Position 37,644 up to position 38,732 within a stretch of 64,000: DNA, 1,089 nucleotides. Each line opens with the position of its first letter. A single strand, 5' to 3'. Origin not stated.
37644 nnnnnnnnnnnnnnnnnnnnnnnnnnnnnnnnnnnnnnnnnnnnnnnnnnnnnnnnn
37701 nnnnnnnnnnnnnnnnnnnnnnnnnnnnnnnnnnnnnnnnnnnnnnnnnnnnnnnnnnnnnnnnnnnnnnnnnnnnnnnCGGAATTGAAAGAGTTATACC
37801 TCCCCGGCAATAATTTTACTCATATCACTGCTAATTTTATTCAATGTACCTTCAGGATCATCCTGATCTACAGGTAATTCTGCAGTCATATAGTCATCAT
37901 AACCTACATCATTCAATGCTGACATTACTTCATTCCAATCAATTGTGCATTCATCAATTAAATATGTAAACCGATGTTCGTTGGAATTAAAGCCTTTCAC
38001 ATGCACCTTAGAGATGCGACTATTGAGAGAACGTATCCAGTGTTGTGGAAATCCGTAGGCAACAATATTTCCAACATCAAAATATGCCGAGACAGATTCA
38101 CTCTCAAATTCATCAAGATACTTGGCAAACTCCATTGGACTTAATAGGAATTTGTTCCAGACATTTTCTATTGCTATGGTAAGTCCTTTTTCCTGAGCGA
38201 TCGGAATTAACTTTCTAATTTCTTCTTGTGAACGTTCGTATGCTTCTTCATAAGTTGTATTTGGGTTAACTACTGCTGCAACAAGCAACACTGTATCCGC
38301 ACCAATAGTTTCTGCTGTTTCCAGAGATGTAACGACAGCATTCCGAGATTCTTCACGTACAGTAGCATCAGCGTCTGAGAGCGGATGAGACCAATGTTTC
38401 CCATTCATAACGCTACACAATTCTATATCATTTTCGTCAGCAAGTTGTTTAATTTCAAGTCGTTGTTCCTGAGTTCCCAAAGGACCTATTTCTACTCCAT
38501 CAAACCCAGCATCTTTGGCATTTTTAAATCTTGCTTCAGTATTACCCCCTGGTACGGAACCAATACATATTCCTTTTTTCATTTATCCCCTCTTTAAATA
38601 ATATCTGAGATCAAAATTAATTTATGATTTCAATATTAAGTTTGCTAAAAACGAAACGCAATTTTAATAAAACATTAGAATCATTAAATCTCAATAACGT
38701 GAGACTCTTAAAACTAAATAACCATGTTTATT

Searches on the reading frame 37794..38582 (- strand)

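Call 28: search_protein_families(library=pfam, max_evalue=0.00001, proteins=[window:37794-38582:-])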
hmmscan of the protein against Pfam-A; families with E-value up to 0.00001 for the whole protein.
window:37794-38582:- (262 aa): 1 family
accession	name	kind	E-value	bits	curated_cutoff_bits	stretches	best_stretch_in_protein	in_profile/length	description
PF01261.30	AP_endonuc_2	-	1e-41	143.7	31.1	1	19-245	1-238/249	Xylose isomerase-like TIM barrel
